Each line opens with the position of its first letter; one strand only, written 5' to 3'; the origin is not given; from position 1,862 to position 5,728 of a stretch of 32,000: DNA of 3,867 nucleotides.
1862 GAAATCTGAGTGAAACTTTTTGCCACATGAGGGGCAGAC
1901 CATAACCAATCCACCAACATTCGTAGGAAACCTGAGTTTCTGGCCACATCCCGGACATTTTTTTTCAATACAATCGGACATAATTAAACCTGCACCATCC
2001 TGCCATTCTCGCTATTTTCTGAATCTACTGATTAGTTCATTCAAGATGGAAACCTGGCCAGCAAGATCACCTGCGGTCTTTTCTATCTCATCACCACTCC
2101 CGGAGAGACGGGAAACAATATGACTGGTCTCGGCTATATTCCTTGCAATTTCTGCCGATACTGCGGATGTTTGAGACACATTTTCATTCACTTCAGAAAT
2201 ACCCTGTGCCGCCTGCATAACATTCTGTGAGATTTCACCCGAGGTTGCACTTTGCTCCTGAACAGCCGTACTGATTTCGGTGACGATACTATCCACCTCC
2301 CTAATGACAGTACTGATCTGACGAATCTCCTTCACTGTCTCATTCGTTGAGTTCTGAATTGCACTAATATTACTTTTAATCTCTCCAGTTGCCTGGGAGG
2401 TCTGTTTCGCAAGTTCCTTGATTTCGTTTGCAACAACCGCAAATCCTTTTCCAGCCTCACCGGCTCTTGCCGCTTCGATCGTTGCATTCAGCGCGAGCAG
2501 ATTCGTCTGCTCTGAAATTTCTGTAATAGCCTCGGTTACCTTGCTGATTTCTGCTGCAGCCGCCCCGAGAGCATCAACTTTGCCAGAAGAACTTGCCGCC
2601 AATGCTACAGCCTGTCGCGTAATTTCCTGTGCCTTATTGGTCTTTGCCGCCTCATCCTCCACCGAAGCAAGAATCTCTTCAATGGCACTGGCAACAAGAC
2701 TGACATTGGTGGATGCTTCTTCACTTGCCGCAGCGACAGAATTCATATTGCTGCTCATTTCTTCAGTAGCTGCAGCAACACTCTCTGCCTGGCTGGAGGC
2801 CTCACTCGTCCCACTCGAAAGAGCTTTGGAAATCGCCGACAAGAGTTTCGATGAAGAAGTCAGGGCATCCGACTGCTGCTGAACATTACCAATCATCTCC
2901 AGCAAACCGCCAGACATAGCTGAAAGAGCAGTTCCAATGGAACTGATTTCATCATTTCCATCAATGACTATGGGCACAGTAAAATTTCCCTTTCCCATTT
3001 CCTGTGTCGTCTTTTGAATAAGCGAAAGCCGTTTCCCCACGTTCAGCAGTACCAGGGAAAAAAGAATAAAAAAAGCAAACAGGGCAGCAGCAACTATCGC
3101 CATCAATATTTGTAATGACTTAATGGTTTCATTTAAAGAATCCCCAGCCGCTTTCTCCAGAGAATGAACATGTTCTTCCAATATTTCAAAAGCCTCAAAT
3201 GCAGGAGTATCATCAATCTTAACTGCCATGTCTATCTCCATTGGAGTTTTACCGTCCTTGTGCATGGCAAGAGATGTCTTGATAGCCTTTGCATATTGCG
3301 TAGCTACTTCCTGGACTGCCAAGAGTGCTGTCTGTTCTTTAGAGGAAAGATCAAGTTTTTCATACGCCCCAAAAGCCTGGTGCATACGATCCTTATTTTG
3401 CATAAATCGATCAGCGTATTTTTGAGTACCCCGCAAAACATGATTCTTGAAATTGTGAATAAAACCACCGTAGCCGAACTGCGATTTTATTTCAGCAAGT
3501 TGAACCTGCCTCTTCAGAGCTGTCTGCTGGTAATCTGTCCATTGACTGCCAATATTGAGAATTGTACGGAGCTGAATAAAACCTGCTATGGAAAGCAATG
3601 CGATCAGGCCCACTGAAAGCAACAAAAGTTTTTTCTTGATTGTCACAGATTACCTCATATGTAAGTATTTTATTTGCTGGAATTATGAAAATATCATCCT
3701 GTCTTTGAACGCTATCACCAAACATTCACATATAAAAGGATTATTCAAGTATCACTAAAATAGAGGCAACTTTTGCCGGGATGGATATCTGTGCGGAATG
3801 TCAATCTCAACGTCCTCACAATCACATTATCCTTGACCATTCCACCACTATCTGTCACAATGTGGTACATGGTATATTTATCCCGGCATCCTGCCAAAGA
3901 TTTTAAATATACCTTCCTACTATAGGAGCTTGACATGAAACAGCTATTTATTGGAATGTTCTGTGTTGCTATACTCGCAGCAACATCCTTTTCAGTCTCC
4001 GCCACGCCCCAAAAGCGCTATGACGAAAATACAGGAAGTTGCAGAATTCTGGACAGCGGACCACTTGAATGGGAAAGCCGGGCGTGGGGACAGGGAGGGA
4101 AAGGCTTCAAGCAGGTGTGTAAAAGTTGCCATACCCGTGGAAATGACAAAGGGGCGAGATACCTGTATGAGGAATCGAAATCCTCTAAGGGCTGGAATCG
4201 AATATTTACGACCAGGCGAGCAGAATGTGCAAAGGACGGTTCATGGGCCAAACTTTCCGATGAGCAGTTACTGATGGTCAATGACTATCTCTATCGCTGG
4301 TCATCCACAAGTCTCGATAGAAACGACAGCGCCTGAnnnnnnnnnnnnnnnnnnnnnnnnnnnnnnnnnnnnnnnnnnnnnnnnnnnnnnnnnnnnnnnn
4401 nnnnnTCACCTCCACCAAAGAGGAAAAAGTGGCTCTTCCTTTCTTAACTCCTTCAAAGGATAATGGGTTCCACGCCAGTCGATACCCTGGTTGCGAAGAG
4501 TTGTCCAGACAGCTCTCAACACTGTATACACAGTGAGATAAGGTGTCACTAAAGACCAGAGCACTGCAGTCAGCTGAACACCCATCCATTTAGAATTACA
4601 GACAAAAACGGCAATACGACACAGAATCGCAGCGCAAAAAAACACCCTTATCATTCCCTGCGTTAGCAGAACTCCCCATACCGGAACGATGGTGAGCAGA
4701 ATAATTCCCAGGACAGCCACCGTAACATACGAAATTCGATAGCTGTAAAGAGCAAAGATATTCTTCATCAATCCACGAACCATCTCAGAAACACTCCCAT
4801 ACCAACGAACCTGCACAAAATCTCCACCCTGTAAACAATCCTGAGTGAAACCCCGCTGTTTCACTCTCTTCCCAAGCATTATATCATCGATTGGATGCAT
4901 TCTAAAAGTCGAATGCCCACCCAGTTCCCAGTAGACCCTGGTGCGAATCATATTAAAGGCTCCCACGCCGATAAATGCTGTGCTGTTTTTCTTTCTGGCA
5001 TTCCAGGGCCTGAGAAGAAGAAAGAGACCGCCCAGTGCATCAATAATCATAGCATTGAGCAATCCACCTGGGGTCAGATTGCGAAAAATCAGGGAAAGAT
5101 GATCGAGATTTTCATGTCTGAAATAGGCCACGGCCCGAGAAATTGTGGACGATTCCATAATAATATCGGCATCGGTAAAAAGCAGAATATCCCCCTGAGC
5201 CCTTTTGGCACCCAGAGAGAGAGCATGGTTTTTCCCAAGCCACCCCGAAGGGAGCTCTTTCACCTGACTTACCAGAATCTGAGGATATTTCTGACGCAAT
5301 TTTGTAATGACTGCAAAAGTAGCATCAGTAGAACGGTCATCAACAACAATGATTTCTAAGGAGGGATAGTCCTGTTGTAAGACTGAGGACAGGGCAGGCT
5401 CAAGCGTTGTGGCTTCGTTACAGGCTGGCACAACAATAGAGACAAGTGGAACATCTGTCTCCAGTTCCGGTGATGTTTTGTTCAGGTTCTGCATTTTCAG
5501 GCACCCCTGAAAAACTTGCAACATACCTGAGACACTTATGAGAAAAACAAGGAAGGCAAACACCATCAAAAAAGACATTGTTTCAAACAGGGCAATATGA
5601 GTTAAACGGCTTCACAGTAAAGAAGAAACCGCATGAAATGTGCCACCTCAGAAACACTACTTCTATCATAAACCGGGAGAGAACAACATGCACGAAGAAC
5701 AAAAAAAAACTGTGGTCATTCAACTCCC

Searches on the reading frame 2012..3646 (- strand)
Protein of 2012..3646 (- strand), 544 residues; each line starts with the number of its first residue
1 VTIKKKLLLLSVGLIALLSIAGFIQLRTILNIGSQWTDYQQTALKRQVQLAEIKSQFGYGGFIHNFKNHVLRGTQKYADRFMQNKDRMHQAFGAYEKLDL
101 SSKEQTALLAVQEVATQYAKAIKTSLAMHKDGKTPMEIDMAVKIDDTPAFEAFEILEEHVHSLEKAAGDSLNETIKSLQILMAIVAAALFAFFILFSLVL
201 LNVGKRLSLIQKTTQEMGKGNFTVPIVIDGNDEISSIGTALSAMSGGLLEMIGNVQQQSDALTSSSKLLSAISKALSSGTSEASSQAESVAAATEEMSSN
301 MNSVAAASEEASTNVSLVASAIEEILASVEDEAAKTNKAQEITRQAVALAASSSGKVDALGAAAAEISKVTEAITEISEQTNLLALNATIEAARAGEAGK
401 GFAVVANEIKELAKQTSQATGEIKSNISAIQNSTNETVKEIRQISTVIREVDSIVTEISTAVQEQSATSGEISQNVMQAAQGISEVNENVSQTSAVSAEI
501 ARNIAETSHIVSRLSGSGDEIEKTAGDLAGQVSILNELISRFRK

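Call 60: search_protein_families(library=pfam, proteins=[window:2012-3646:-], max_evalue=0.0001)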
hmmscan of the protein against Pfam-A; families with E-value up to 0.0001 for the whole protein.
window:2012-3646:- (544 aa): 3 families
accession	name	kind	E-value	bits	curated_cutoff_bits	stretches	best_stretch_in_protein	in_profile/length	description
PF00015.26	MCPsignal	-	4.9e-32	111.6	34.6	1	337-442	5-110/172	Methyl-accepting chemotaxis protein (MCP) signalling domain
PF00672.30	HAMP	-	2.2e-07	31.5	25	1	204-248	7-51/53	HAMP domain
PF12729.13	4HB_MCP_1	-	2.5e-05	24.4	27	1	1-153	2-141/181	Four helix bundle sensory module for signal transduction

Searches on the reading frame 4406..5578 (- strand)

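Call 60: search_protein_families(library=pfam, proteins=[window:4406-5578:-], max_evalue=0.0001)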
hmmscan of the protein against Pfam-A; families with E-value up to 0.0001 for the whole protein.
window:4406-5578:- (390 aa): 4 families
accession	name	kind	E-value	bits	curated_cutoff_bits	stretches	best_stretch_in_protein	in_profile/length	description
PF00535.33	Glycos_transf_2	-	4e-27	95.6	23.3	1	47-219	1-167/168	Glycosyl transferase family 2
PF13641.12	Glyco_tranf_2_3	-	4.6e-20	73.1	27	1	46-244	3-199/230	Glycosyltransferase like family 2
PF13506.12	Glyco_transf_21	-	2.7e-09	37.2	21.7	1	115-248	17-146/174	Glycosyl transferase family 21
PF10111.15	Glyco_tranf_2_2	-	1.6e-06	28.3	27.3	1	59-146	15-99/276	Glycosyltransferase like family 2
